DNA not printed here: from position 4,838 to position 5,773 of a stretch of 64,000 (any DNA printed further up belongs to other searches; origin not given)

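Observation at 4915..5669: Lower-GC islet with an orphan two-TM ORF directly downstream of oxyR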

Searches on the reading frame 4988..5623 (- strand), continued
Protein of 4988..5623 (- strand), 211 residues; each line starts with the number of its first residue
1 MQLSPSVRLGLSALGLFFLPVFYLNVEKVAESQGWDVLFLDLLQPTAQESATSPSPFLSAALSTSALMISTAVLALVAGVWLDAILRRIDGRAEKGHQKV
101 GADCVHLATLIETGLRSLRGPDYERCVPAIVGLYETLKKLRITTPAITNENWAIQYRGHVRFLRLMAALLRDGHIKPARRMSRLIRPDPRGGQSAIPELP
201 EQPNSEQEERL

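Call 48: list_cluster_members(proteins=[P0012, P0013, P0014, P0015, P0016, P0017, P0019, P0020, P0021, P0022])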
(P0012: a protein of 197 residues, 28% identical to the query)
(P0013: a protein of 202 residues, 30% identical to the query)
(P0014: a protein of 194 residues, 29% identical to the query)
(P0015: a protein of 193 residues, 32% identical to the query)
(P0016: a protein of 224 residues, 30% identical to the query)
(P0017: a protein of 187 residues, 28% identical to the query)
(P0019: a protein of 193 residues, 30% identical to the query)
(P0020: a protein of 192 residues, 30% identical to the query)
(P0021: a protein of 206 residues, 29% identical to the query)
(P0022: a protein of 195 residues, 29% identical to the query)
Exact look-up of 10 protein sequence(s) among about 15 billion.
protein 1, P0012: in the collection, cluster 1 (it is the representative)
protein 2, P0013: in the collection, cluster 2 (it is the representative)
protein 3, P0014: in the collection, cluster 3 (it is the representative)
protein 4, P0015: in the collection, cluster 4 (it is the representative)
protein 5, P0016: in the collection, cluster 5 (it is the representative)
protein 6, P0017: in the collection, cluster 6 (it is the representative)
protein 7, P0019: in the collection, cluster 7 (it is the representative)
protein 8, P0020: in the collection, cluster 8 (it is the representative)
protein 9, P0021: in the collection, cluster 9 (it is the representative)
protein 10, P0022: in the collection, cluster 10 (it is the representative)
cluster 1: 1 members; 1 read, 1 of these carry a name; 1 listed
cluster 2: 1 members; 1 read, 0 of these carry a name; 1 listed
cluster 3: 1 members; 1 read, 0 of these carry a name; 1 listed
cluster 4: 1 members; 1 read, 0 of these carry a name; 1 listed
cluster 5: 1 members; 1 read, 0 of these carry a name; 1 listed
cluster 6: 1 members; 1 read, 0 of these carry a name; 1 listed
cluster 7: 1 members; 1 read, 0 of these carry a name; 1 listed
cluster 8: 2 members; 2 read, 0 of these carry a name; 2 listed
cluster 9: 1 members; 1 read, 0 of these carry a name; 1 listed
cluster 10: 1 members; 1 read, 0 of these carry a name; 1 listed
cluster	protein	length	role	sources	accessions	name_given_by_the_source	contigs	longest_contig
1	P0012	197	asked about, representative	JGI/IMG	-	hypothetical protein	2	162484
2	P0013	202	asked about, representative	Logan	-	-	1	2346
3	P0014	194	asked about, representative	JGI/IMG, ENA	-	-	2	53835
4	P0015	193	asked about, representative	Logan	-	-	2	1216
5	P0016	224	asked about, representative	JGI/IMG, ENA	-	-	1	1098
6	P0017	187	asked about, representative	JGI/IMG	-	-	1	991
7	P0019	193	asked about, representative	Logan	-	-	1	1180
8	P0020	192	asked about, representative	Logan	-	-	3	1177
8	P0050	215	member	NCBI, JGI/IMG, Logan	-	-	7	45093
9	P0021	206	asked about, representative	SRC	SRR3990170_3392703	-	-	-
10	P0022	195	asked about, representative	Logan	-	-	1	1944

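Call 55: find_encoding_contigs(protein=P0012, flank=7000, max_places=2)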
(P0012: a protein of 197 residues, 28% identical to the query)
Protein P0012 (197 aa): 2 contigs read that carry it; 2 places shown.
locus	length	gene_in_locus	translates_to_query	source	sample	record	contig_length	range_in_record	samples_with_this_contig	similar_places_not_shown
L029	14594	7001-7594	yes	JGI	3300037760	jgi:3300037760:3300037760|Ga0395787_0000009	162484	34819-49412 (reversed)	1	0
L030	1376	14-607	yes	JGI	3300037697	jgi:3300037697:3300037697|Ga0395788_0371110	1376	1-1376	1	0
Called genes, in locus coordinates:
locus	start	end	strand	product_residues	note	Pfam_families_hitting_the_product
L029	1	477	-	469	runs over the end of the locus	PF04348:LppC (weak), PF13458:Peripla_BP_6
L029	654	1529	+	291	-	PF00590:TP_methylase, PF23016:RsmI_C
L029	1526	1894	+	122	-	PF02021:UPF0102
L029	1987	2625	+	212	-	PF04972:BON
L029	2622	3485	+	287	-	PF13369:Transglut_core2, PF13371:TPR_9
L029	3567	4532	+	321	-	PF02951:GSH-S_N, PF02955:GSH-S_ATP, PF08443:RimK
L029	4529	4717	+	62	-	-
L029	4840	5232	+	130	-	-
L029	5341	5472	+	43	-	-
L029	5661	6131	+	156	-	PF00903:Glyoxalase (weak), PF06983:3-dmu-9_3-mt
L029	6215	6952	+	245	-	PF13541:ChlI, PF01078:Mg_chelatase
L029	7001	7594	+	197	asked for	-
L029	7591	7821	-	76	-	PF20075:DUF6471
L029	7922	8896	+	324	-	PF12760:Zn_ribbon_IS1595, PF12762:DDE_Tnp_IS1595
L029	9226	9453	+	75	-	-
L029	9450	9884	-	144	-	-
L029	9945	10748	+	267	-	PF01078:Mg_chelatase, PF13335:Mg_chelatase_C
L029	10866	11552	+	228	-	-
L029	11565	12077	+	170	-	PF08238:Sel1 (faint)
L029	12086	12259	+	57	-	PF13335:Mg_chelatase_C (weak)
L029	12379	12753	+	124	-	PF00115:COX1 (weak)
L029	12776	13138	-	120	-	PF11969:DcpS_C, PF01230:HIT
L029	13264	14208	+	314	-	PF00892:EamA, PF06027:SLC35F, PF00892:EamA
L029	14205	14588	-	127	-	PF01503:PRA-PH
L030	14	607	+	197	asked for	-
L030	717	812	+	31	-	-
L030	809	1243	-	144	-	-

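Call 56: find_encoding_contigs(protein=P0014, flank=7000, max_places=2)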
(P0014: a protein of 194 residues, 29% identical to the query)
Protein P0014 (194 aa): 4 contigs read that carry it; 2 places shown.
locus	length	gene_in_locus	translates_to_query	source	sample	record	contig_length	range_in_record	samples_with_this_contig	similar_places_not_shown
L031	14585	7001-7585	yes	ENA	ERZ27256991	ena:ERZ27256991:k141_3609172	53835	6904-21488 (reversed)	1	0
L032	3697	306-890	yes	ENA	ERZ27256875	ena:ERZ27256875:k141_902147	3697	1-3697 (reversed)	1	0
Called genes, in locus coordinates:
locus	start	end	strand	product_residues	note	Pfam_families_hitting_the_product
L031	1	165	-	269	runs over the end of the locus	PF00378:ECH_1, PF16113:ECH_2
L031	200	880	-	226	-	-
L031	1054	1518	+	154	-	PF00572:Ribosomal_L13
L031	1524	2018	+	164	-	PF00380:Ribosomal_S9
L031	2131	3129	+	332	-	PF00491:Arginase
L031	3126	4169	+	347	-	PF01118:Semialdhyde_dh, PF22698:Semialdhyde_dhC_1, PF02774:Semialdhyde_dhC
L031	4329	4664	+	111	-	-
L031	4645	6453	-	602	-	PF07167:PhaC_N, PF00561:Abhydrolase_1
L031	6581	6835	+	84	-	-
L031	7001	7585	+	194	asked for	-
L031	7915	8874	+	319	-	PF12760:Zn_ribbon_IS1595, PF12762:DDE_Tnp_IS1595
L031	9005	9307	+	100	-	-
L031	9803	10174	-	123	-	-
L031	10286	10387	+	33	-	-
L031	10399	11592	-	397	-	PF07690:MFS_1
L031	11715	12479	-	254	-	-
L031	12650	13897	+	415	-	PF00155:Aminotran_1_2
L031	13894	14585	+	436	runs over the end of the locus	PF03447:NAD_binding_3, PF00742:Homoserine_dh, PF01842:ACT (weak)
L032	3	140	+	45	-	?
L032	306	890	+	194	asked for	-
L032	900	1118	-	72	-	PF13560:HTH_31, PF01381:HTH_3 (weak)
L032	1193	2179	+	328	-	PF12760:Zn_ribbon_IS1595, PF12762:DDE_Tnp_IS1595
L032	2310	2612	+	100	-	-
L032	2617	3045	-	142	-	-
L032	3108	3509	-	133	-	-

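Call 57: find_encoding_contigs(protein=P0050, flank=7000, max_places=3)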
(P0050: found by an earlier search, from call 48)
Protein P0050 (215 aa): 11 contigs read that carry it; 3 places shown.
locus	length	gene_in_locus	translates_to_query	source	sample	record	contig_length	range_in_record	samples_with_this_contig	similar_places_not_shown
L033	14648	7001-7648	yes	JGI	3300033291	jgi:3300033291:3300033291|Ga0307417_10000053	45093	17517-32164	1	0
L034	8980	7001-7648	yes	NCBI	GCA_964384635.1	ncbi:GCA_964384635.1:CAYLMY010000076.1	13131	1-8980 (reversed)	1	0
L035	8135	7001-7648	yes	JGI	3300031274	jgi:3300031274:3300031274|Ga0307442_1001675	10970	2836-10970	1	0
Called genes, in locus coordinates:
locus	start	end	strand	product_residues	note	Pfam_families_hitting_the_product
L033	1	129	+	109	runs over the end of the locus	PF01503:PRA-PH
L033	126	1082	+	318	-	PF00485:PRK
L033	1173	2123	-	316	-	PF13444:Acetyltransf_5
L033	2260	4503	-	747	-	PF00989:PAS (weak), PF00512:HisKA, PF02518:HATPase_c, PF00072:Response_reg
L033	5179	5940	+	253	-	PF01738:DLH, PF00326:Peptidase_S9 (weak), PF02230:Abhydrolase_2 (weak)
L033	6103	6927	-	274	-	PF01078:Mg_chelatase, PF00493:MCM (weak), PF13335:Mg_chelatase_C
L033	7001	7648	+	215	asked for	-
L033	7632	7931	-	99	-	PF20075:DUF6471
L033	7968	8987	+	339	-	PF12760:Zn_ribbon_IS1595, PF12762:DDE_Tnp_IS1595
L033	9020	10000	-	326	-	PF01527:HTH_Tnp_1 (weak), PF13384:HTH_23, PF13518:HTH_28, PF13551:HTH_29 (weak), PF13565:HTH_32, PF00665:rve, PF13683:rve_3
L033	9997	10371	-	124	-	PF01527:HTH_Tnp_1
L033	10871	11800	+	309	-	PF12760:Zn_ribbon_IS1595, PF12762:DDE_Tnp_IS1595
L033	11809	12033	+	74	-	-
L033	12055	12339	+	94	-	-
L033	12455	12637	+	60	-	-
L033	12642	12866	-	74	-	-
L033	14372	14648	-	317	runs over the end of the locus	PF02951:GSH-S_N, PF02955:GSH-S_ATP, PF08443:RimK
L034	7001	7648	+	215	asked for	-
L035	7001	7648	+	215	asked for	-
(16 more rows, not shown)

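Call 63: predict_structure(alignment_id=A3)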
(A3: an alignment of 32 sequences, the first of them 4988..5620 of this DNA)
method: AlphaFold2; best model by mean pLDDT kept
length: 210 residues; sequences in the alignment: 32
mean_pLDDT: 82.9   pTM: 0.65
mean pLDDT of the five models: 82.9, 82.6, 82.5, 81.9, 78.1
residues with pLDDT >= 90: 70; 70-90: 103; 50-70: 35; < 50: 2
segments of 3 or more residues with pLDDT < 50: none
pLDDT, mean of each block of 10 residues (from residue 1): 75 80 81 83 70 79 87 86 83 93 96 78 87 97 89 90 97 96 74 55 64
secondary structure, 60 per line:
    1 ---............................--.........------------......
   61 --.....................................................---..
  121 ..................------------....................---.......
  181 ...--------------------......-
elements in order: H4-31 H34-42 H55-60 H63-115 H119-138 H151-170 H174-183 H204-209

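Call 70: fold_search(model_id=the predicted structure, library=pdb)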
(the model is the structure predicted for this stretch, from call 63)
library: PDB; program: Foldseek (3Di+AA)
matches with E <= 10: 84; with E <= 0.001: 0
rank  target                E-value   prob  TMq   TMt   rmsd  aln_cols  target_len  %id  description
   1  2wwv_MODEL_1_A        2.4e+00  0.08  0.16  0.29  16.1        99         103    9  NMR structure of the IIAchitobiose-IIBchitobiose complex of the N,N'- diacetylchitoboise brance of the E. coli (released 2009-12-08)
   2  3h3m_A                2.9e+00  0.16  0.22  0.47  16.8        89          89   18  Crystal structure of flagellar protein FliT from Bordetella bronchiseptica (released 2009-04-28)
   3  6lea_A                2.9e+00  0.09  0.20  0.35  13.6        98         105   12  Structure of FliS chaperone in complex with flagellin and HP1076 (released 2020-05-13)
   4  2jmh_MODEL_1_A        3.1e+00  0.06  0.16  0.26  14.9       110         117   15  NMR solution structure of Blo t 5, a major mite allergen from Blomia tropicalis (released 2007-11-13)
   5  3sxz_B                3.4e+00  0.13  0.23  0.32   7.7       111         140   10  Metal-free FCD domain of TM0439 a putative transcriptional regulator (released 2011-11-16)
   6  6ch2_D                3.4e+00  0.11  0.20  0.28  17.5        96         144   14  Crystal structure of the cytoplasmic domain of FlhA and FliT-FliD complex (released 2018-05-16)
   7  6zbc_D                3.9e+00  0.08  0.24  0.25  19.4       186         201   12  Merozoite surface protein 1 (MSP-1) from Plasmodium falciparum, main conformation (released 2021-05-19)
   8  6zca_H                3.9e+00  0.06  0.15  0.04  18.5       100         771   14  Structure of the B. subtilis RNA POLYMERASE in complex with HelD (monomer) (released 2020-10-14)
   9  3a7m_B                3.9e+00  0.05  0.15  0.23  18.0       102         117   17  Structure of FliT, the flagellar type III chaperone for FliD (released 2010-04-28)
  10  8iyj_T5               4.1e+00  0.06  0.15  0.26  20.5        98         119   12  Cryo-EM structure of the 48-nm repeat doublet microtubule from mouse sperm (released 2023-07-05)
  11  8dz8_B                4.1e+00  0.05  0.14  0.26  13.4        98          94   14  Neoleukin 4, a de novo designed IL-4 mimetic (released 2023-03-29)
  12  4jx2_B                4.1e+00  0.03  0.13  0.08  16.1        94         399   13  Crystal structure of a putative secreted protein (lpg1979) from Legionella pneumophila subsp. pneumophila str. Philade (released 2013-05-08)
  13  6gow_E                4.3e+00  0.08  0.21  0.35  10.3       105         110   15  Crystal structure of the flagellin-FliS complex from Bacillus subtilis crystallized in spacegroup P22121 (released 2018-08-29)
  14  9fqr_Co               4.3e+00  0.05  0.19  0.17  34.0       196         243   11  96-nm repeat of axonemal doublet microtubules from bovine sperm (released 2025-03-26)
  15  4hwi_B                4.9e+00  0.13  0.26  0.31  13.2       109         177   11  Crystal structure of ATBAG1 in complex with HSP70 (released 2013-05-29)
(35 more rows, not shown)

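Call 86: search_dna_similar(query=L029:7922-8896:+, collection=plasmids, mode=protein, max_evalue=1e-20, max_rows=25)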
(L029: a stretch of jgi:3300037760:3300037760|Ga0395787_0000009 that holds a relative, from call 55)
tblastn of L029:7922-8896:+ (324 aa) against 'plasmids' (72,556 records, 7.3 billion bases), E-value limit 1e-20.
Records with a match: 81; places in all: 88; records where one place covers at least 80% of the query: 72.
Best place of each record, by identity: <60% 81.
By first word of the organism name: Pseudosulfitobacter 30; Xanthomonas 11; Methylobacterium 3; Rhodovastum 3; Paracoccus 3; Skermanella 2; Ensifer 2; Agrobacterium 2; Roseomonas 2; Bacteroides 2; and 18 more.
By predicted mobility (MOB-suite, as given by PLSDB): non-mobilizable 55; conjugative 16; mobilizable 10.
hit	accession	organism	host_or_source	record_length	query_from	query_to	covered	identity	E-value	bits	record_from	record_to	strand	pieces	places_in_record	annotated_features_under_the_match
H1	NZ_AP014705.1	Methylobacterium aquaticum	-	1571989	5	323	98%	58.4%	1e-117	380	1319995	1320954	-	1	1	none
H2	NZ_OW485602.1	Rhodovastum atsumiense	-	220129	5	324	99%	54.3%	3e-107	350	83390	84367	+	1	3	IS1595 family transposase | hypothetical protein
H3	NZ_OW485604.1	Rhodovastum atsumiense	-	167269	5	321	98%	54.5%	2e-100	330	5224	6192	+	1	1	IS1595 family transposase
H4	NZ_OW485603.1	Rhodovastum atsumiense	-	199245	5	321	98%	54.5%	2e-100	330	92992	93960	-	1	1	IS1595 family transposase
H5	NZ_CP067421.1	Skermanella sp. TT6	Homo sapiens,single cell,skin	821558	2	324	100%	52.4%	3e-103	338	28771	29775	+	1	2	IS1595 family transposase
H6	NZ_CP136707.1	Tritonibacter scottomollicae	Macrocystis pyrifera gametophyte,Whole ...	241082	5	310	94%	55.2%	7e-92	306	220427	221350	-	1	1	IS1595 family transposase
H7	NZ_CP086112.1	Skermanella rosea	single cell,hydrocarbon-contaminated ...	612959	2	323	99%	51.9%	1e-101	334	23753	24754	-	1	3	IS1595 family transposase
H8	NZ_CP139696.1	Limimaricola variabilis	Bacterial Culture,hydrothermal vent ...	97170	5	321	98%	52.7%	6e-98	323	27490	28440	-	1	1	IS1595 family transposase | hypothetical protein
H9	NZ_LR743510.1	Methylobacterium bullatum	-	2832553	75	321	76%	59.7%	1e-90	302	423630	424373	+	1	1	none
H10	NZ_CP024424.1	Paracoccus yeei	Homo sapiens,single cell,skin swab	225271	38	321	88%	50.7%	2e-76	261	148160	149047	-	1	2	hypothetical protein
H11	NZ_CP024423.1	Paracoccus yeei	Homo sapiens,single cell,skin swab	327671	38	321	88%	50.7%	2e-76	261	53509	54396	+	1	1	hypothetical protein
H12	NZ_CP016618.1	Microvirga ossetica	Vicia alpestris,cell culture,nodules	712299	5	320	98%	44.0%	2e-77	264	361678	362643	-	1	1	IS1595 family transposase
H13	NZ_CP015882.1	Ensifer adhaerens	silty clay loam soil (pH 6.1)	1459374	1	320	99%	42.9%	1e-75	259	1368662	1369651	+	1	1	none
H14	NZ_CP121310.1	Ensifer adhaerens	bacterial colony,soil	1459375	1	320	99%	42.9%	1e-75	259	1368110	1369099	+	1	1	none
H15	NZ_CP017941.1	Phyllobacterium zundukense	Oxytropis triphylla,cell culture,root ...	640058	3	320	98%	43.1%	3e-73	252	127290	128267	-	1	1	IS1595 family transposase | transposase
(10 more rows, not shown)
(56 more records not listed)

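Call 87: get_annotated_region(hit=H2, flank=3500)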
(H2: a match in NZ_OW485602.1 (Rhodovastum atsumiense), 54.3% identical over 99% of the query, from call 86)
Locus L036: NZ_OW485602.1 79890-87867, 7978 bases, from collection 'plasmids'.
description: Rhodovastum atsumiense strain G2-11 plasmid RHOApa
organism: Rhodovastum atsumiense (NCBI taxid 504468)
taxonomy: Bacteria; Pseudomonadota; Alphaproteobacteria; Rhodospirillales; Acetobacteraceae; Rhodovastum; Rhodovastum atsumiense
host: -; source: -; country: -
typing (MOB-suite, as given by PLSDB): mobilizable; relaxase MOBP
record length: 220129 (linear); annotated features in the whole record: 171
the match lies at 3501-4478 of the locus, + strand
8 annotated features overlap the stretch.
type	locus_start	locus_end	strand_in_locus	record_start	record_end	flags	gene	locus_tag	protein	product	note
CDS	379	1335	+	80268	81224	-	-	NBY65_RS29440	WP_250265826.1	site-specific integrase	GO:0015074 - DNA integration [Evidence IEA]; GO:0006310 - DNA recombination [Evidence IEA]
CDS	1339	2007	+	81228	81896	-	-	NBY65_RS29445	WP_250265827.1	hypothetical protein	-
CDS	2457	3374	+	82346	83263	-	-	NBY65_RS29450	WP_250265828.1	replication protein RepA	-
CDS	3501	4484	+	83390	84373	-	-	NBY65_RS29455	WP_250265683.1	IS1595 family transposase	-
CDS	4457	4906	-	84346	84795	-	-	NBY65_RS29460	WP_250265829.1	hypothetical protein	-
CDS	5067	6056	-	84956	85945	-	-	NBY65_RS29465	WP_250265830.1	GSU2403 family nucleotidyltransferase fold protein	-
CDS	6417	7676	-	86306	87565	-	-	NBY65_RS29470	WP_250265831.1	glycosyltransferase family 4 protein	-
CDS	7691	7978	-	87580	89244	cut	-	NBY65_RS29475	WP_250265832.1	glycosyltransferase family 4 protein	-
